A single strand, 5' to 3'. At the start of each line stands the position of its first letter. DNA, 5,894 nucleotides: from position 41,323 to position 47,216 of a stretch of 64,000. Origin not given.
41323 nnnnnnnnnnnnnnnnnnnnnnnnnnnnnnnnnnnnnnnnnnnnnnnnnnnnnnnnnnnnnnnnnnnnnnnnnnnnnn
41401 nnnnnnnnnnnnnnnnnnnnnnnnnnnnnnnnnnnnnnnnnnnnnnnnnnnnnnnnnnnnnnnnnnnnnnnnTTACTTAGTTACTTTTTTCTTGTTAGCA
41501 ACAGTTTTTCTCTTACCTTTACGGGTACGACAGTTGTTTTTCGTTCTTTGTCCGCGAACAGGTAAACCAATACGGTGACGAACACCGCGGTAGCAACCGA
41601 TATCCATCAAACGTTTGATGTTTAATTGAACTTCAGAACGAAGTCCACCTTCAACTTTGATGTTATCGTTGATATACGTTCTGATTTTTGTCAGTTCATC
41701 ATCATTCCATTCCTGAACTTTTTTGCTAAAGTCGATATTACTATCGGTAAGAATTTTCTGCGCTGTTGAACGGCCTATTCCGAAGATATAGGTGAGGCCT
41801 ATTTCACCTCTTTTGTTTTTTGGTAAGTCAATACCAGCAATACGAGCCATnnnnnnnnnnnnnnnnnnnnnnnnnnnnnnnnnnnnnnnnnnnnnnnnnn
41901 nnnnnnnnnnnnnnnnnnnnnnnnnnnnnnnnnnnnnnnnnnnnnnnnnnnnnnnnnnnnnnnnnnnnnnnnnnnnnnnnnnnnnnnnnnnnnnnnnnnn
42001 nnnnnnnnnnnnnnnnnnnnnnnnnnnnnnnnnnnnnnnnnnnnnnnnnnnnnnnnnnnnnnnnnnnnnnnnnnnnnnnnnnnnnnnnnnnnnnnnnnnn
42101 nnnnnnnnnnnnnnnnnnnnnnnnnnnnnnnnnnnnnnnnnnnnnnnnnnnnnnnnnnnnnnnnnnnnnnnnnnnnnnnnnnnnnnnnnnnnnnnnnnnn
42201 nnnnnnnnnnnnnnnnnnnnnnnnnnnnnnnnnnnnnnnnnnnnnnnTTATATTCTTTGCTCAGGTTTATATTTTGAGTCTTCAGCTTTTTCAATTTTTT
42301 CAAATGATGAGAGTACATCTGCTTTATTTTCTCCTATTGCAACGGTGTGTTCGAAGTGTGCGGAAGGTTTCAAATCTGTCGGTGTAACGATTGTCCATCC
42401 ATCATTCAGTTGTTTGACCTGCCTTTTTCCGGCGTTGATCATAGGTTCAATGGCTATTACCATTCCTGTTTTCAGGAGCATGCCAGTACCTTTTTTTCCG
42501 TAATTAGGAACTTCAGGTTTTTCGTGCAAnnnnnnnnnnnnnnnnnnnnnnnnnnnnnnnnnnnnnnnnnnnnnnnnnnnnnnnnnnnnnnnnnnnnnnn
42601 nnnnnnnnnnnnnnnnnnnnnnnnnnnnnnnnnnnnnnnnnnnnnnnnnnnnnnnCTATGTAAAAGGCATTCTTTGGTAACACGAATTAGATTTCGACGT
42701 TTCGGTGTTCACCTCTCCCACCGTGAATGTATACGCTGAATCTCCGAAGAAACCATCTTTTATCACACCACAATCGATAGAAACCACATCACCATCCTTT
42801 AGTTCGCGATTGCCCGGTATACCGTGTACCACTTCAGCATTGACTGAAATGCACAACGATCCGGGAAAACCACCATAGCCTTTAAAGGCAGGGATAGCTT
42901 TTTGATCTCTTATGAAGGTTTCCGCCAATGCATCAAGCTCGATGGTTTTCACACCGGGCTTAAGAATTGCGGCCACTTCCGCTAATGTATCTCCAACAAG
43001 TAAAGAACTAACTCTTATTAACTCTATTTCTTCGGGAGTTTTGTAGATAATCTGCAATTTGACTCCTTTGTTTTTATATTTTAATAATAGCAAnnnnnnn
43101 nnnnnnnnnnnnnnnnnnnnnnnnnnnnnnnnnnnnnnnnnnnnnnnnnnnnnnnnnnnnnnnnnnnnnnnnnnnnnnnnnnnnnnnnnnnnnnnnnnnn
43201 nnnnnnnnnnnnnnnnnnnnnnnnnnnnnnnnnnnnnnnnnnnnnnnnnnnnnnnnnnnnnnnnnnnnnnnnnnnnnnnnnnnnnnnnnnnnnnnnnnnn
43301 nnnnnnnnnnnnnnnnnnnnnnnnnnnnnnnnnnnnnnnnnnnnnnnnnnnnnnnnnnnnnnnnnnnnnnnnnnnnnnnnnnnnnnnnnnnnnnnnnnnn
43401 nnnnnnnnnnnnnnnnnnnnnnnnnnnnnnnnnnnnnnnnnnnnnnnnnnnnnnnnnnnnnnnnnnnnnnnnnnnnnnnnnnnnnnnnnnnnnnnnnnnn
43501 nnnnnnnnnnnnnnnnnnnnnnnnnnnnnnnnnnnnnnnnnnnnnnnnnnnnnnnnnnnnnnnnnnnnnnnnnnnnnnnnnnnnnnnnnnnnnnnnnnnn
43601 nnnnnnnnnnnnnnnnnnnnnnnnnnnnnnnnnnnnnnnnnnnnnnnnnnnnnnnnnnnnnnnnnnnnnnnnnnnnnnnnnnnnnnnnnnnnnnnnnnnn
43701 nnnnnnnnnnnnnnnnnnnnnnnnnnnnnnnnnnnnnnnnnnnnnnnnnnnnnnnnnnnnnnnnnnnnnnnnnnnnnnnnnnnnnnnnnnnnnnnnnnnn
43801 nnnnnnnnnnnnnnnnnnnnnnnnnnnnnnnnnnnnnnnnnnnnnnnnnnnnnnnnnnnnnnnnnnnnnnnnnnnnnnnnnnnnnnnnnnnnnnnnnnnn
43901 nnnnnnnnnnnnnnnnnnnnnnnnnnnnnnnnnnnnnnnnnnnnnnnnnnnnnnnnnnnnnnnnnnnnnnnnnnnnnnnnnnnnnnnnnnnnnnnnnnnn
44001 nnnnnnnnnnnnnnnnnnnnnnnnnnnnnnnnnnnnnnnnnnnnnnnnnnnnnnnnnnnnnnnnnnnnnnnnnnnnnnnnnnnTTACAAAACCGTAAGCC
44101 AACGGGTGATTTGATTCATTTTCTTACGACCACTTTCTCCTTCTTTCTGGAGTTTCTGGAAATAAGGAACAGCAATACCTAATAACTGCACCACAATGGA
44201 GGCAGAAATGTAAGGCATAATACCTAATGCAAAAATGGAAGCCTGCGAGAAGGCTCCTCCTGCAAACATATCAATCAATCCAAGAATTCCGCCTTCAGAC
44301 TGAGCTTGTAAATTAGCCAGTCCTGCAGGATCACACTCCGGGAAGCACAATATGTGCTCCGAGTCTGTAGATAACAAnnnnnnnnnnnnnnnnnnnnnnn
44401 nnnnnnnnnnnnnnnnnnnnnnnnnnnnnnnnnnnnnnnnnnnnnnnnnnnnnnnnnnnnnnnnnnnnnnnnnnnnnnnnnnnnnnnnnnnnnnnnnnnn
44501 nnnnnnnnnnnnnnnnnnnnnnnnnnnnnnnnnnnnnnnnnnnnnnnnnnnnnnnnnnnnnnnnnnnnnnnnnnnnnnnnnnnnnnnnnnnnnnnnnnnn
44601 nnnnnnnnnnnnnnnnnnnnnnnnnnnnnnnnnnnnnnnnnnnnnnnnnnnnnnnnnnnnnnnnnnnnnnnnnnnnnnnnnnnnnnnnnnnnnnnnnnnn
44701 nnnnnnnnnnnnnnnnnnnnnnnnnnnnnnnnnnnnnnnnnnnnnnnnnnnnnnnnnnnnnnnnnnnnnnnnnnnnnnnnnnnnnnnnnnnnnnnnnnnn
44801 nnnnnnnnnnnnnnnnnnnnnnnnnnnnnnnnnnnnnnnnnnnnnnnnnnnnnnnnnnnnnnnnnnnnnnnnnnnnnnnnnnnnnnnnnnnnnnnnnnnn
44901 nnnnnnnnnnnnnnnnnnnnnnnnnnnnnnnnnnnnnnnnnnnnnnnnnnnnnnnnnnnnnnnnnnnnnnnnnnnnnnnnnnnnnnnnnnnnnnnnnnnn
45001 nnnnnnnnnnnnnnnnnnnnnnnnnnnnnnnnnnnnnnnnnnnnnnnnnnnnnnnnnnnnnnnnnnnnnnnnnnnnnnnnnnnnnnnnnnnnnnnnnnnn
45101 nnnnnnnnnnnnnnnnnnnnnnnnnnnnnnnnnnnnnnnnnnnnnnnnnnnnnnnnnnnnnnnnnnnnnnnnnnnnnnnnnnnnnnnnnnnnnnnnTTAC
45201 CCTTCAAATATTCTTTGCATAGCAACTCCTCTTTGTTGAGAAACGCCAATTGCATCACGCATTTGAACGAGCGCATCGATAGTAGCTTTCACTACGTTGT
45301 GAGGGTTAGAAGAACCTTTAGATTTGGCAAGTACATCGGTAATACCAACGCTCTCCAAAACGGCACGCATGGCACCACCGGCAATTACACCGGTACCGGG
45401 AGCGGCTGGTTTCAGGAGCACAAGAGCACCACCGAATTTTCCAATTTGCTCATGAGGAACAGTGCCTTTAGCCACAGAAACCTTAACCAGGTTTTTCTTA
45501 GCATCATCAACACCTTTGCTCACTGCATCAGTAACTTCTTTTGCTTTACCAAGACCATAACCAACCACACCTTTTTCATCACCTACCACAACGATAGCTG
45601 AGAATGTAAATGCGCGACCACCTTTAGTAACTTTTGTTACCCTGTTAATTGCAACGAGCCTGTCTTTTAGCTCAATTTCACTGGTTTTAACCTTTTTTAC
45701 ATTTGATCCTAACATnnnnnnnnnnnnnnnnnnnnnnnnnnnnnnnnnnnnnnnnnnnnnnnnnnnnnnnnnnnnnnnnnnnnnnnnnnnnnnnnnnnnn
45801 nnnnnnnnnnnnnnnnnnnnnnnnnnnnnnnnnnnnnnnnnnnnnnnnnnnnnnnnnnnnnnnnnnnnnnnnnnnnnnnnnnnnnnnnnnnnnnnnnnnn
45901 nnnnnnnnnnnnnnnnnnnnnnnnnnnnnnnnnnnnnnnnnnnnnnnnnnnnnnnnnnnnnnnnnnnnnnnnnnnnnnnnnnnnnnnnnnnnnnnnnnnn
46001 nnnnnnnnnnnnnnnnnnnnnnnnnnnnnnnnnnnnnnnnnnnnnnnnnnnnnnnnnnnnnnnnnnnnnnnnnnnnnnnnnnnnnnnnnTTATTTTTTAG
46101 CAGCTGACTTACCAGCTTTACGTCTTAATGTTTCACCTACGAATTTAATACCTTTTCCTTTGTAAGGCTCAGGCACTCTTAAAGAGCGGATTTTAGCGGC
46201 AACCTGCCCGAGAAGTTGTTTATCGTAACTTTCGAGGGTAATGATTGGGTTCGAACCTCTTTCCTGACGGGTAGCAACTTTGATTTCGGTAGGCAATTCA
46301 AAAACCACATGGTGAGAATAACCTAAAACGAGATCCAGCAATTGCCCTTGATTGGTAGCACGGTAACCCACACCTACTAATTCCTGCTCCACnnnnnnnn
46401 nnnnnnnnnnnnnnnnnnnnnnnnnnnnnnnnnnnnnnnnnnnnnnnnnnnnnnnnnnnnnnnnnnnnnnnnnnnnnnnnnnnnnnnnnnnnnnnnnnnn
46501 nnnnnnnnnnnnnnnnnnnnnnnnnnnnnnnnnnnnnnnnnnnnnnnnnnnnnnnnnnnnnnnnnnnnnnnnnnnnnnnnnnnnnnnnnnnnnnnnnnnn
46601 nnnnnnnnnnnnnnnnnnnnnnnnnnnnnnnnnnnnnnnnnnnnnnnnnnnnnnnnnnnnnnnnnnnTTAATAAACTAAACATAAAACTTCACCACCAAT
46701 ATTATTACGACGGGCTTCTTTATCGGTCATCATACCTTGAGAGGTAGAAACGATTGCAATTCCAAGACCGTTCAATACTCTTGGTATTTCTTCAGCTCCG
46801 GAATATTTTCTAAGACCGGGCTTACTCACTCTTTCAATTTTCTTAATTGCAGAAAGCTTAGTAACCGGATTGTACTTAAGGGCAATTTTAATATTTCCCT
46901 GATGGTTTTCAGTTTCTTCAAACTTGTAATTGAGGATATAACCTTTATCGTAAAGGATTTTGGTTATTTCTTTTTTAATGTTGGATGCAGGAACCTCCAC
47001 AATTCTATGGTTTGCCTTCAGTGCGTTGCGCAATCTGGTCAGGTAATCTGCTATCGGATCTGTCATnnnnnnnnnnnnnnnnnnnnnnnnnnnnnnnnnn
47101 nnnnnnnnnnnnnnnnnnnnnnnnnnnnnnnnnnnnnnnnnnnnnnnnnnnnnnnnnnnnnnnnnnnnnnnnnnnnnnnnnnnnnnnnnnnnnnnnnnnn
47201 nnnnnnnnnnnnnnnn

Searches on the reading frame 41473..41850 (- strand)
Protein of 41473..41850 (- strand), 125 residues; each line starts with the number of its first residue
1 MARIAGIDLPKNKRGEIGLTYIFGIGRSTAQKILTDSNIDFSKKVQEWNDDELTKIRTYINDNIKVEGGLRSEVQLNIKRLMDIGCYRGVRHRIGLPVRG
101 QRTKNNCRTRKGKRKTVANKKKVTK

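Call 33: search_protein_families(library=pfam, proteins=[window:41473-41850:-], max_evalue=0.001)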
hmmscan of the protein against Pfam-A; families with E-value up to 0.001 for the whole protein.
window:41473-41850:- (125 aa): 1 family
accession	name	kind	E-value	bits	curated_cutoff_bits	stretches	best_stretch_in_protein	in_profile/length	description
PF00416.27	Ribosomal_S13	-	1.4e-32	113.2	31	1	3-109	1-128/128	Ribosomal protein S13/S18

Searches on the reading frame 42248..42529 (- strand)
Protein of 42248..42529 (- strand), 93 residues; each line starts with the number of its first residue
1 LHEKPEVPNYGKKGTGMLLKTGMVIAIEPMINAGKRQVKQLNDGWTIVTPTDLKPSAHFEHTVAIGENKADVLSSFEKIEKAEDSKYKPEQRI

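Call 33: search_protein_families(library=pfam, proteins=[window:42248-42529:-], max_evalue=0.001)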
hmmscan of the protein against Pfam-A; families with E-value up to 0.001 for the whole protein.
window:42248-42529:- (93 aa): 1 family
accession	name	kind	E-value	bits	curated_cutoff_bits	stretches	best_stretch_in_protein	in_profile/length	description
PF00557.29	Peptidase_M24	-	2.2e-06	28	23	1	1-66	162-207/208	Metallopeptidase family M24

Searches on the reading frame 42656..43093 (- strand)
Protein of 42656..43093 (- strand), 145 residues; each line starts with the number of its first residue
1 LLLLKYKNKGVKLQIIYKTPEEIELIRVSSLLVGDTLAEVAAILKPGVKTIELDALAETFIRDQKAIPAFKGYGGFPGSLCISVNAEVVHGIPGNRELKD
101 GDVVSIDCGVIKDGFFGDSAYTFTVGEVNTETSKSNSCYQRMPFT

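Call 33: search_protein_families(library=pfam, proteins=[window:42656-43093:-], max_evalue=0.001)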
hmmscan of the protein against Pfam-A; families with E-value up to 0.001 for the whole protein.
window:42656-43093:- (145 aa): 1 family
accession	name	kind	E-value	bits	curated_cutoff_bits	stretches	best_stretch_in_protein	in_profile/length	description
PF00557.29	Peptidase_M24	-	3.6e-21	76.3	23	1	24-131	1-105/208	Metallopeptidase family M24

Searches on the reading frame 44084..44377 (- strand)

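Call 32: search_protein_families(library=pfam, proteins=[window:44084-44377:-], max_evalue=0.001)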
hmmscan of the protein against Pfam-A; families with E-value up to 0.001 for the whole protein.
window:44084-44377:- (97 aa): 1 family
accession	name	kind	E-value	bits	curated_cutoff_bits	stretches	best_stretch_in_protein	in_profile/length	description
PF00344.25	SecY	-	1.8e-21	77.2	32.2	1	47-97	1-51/306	SecY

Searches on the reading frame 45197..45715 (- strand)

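Call 32: search_protein_families(library=pfam, proteins=[window:45197-45715:-], max_evalue=0.001)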
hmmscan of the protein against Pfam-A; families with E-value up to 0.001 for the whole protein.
window:45197-45715:- (172 aa): 2 families
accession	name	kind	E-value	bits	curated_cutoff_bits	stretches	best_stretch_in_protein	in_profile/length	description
PF03719.21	Ribosomal_S5_C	-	5.5e-30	103.1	21.5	1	92-161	1-70/71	Ribosomal protein S5, C-terminal domain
PF00333.26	Ribosomal_S5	-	2.9e-27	94.9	27.1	1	16-79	1-64/65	Ribosomal protein S5, N-terminal domain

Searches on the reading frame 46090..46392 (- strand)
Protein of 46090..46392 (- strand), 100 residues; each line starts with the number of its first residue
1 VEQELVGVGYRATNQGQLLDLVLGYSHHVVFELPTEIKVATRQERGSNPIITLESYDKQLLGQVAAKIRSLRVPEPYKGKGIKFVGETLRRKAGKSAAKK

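Call 32: search_protein_families(library=pfam, proteins=[window:46090-46392:-], max_evalue=0.001)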
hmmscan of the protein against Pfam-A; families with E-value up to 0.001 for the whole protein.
window:46090-46392:- (100 aa): 1 family
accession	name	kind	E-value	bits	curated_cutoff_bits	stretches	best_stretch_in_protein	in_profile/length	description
PF00347.28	Ribosomal_L6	-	3.9e-19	69.6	27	1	6-83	1-78/80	Ribosomal protein L6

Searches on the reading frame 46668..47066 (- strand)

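Call 32: search_protein_families(library=pfam, proteins=[window:46668-47066:-], max_evalue=0.001)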
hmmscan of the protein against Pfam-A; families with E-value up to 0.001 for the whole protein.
window:46668-47066:- (132 aa): 1 family
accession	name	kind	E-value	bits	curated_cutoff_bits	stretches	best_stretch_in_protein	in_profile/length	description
PF00410.24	Ribosomal_S8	-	3.1e-50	169.8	24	1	3-132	1-126/126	Ribosomal protein S8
